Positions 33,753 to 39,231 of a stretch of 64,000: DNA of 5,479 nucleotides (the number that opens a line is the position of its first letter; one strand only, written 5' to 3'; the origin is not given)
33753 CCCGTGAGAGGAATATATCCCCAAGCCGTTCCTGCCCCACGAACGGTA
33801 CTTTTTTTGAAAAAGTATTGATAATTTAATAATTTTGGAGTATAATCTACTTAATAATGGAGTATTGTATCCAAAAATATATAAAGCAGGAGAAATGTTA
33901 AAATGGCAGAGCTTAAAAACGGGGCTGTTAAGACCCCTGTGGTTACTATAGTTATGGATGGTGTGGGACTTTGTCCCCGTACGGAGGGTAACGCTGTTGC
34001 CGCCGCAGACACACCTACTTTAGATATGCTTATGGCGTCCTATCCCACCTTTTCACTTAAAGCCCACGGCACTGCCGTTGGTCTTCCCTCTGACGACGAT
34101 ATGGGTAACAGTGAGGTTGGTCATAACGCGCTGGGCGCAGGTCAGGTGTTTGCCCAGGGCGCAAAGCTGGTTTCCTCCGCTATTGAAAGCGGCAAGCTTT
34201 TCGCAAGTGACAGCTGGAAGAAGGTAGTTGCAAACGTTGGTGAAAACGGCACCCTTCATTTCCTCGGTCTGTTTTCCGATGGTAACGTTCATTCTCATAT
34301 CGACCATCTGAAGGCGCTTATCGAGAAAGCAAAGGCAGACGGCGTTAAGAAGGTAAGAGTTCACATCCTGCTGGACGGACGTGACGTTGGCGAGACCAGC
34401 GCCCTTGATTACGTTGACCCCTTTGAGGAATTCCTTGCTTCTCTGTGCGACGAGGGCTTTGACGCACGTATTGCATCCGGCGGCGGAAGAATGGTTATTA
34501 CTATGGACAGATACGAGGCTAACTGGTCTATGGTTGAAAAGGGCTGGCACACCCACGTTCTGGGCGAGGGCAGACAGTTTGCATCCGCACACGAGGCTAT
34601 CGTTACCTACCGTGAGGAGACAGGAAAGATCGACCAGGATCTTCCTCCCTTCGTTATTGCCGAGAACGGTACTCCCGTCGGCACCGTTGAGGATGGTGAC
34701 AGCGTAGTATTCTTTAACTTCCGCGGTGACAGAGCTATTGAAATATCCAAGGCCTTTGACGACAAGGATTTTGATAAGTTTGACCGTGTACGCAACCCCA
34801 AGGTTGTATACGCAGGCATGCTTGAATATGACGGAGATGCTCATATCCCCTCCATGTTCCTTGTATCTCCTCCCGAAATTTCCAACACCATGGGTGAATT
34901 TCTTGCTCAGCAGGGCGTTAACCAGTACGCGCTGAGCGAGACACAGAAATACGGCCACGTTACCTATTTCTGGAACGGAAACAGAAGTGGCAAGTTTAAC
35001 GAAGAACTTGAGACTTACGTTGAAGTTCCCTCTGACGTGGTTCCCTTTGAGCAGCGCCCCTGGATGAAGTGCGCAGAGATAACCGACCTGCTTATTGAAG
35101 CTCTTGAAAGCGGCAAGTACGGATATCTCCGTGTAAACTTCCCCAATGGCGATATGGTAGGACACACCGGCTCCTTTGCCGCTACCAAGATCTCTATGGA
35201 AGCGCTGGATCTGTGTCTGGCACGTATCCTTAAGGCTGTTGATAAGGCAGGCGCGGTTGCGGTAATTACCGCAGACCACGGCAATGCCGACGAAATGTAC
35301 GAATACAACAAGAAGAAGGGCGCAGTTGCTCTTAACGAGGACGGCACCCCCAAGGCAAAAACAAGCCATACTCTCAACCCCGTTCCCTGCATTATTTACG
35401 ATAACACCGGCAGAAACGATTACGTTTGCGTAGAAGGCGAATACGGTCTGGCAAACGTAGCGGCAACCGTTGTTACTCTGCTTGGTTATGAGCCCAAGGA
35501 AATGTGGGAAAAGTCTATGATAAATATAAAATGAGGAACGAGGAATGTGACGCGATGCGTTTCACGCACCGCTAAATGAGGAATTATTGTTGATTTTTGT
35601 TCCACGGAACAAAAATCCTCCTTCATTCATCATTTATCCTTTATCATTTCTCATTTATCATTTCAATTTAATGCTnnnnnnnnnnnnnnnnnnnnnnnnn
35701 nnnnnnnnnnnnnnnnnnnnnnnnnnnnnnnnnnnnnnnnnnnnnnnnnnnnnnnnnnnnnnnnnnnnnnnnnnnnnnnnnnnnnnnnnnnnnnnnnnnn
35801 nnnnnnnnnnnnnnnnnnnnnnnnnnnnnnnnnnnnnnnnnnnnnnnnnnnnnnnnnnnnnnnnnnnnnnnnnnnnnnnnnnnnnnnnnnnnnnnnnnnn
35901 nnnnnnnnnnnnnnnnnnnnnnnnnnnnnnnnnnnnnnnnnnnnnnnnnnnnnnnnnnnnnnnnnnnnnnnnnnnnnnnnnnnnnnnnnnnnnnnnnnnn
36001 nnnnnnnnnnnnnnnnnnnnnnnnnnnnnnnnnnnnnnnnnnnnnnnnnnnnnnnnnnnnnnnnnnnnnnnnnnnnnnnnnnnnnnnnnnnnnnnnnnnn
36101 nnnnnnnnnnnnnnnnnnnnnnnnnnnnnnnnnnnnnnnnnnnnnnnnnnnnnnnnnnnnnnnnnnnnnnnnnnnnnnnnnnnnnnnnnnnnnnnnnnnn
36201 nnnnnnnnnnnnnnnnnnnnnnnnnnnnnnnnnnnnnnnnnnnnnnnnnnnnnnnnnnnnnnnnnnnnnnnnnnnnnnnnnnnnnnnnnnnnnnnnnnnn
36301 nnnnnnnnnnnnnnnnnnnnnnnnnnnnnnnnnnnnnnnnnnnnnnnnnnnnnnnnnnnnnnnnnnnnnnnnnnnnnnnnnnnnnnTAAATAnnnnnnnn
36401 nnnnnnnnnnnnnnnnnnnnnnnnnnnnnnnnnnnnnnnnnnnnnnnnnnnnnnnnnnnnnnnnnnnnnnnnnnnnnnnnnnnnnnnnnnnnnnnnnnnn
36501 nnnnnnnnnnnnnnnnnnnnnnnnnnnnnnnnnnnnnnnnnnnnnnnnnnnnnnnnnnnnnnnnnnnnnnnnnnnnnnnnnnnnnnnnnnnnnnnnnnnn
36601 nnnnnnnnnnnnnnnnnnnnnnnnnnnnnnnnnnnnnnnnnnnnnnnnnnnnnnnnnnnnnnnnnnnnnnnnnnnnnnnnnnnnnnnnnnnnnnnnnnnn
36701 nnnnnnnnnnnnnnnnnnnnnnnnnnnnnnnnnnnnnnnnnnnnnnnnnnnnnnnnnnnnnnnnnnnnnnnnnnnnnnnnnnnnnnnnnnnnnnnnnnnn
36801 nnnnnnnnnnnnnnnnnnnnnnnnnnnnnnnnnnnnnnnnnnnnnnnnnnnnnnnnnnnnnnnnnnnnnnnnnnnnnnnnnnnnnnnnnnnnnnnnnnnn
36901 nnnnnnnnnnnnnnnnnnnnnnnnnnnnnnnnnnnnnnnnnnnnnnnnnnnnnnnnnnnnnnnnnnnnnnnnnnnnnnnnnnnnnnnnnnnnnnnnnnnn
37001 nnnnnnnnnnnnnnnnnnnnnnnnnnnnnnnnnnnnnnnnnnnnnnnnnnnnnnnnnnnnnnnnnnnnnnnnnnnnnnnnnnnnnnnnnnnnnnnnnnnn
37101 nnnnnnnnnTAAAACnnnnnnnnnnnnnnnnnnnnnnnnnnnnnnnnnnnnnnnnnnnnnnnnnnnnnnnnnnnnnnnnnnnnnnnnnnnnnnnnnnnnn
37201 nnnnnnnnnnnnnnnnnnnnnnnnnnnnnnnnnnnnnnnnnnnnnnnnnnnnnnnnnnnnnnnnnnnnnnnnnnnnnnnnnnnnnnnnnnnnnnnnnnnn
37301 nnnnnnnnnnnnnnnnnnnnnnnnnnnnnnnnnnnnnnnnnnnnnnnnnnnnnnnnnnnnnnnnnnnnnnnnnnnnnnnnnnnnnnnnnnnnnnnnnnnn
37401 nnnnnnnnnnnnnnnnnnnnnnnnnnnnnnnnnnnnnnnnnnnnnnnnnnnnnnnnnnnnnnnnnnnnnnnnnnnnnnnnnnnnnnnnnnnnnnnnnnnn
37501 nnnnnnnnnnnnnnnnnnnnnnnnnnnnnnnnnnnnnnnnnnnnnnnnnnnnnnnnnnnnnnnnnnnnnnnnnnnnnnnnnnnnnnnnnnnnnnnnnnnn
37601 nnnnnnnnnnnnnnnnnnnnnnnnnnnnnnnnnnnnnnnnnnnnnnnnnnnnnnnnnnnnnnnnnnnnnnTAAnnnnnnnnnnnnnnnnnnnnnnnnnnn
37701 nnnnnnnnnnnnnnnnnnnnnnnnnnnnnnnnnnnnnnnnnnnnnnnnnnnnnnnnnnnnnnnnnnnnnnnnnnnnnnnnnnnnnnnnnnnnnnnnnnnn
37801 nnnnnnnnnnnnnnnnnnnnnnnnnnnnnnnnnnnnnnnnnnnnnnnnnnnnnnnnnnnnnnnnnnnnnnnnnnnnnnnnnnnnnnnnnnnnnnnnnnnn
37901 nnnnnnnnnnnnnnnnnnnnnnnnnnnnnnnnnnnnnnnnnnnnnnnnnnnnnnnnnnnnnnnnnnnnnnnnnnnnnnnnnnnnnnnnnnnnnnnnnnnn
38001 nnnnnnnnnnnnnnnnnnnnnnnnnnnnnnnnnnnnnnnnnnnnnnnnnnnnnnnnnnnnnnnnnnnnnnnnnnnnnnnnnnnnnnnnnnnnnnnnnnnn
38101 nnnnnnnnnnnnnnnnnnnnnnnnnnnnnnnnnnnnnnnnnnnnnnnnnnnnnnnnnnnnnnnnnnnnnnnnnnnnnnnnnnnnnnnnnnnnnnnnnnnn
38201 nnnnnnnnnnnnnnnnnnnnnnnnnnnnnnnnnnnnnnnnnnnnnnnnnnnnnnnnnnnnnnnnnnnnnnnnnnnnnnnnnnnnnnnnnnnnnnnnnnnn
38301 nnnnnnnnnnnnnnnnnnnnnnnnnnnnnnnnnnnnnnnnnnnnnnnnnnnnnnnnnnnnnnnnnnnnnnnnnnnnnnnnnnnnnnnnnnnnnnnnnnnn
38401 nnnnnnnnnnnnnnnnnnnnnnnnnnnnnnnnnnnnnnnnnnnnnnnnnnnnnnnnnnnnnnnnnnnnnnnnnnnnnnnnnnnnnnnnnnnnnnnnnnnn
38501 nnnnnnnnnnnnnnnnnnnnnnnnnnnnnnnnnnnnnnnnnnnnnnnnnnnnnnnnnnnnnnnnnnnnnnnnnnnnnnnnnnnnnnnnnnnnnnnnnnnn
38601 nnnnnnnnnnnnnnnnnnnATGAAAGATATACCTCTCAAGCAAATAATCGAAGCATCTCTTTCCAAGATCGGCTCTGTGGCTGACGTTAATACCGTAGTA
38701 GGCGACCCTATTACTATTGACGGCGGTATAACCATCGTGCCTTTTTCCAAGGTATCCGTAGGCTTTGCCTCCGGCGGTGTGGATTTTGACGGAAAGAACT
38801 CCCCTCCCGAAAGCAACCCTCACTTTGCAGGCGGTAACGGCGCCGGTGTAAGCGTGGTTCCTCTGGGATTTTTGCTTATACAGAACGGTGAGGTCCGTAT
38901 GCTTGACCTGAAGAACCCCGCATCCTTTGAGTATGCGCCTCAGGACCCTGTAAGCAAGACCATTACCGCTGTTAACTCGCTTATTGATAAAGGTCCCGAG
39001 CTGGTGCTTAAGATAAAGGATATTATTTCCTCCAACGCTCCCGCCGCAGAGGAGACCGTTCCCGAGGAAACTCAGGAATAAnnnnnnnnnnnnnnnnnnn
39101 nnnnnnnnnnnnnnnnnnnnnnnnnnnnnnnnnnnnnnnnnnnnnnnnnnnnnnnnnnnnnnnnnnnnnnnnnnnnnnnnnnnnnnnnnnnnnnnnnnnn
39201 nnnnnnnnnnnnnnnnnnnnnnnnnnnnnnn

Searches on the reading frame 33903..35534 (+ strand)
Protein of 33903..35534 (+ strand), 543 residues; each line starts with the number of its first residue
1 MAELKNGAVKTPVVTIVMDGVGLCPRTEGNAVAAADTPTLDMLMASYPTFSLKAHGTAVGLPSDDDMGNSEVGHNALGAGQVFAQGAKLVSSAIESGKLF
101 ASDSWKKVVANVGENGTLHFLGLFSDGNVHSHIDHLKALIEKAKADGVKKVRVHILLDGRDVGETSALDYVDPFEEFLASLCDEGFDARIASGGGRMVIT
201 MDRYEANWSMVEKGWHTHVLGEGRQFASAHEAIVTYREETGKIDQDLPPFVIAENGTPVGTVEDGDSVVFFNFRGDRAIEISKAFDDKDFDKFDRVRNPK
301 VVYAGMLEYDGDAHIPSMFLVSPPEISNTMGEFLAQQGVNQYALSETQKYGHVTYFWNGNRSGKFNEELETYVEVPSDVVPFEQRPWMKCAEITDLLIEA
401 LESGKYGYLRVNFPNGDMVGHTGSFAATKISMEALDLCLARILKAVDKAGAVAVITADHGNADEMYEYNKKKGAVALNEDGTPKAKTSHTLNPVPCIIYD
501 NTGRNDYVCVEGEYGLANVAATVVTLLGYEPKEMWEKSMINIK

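Call 67: search_protein_families(library=pfam, proteins=[window:33903-35534:+], max_evalue=0.001)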
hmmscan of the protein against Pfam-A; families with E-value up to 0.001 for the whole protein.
window:33903-35534:+ (543 aa): 3 families
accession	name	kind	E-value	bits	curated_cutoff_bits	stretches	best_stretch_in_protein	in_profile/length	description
PF01676.23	Metalloenzyme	-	2e-72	244.2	24.3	1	12-530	2-251/252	Metalloenzyme superfamily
PF06415.18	iPGM_N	-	3.9e-68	229.6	27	1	90-310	1-216/217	BPG-independent PGAM N-terminus (iPGM_N)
PF00245.25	Alk_phosphatase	-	0.00024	20.6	24.4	0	391-503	241-350/423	Alkaline phosphatase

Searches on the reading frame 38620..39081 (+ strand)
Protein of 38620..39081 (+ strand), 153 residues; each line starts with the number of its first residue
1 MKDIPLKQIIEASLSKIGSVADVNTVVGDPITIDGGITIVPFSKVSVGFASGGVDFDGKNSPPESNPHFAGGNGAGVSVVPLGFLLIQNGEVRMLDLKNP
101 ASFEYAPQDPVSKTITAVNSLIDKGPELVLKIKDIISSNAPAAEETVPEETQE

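Call 66: search_protein_families(library=pfam, proteins=[window:38620-39081:+], max_evalue=0.001)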
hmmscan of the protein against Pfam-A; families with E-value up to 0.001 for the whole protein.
window:38620-39081:+ (153 aa): 1 family
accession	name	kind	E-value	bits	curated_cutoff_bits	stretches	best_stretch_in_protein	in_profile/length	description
PF09579.15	Spore_YtfJ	-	1.4e-20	73.8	25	1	31-100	1-66/81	Sporulation protein YtfJ (Spore_YtfJ)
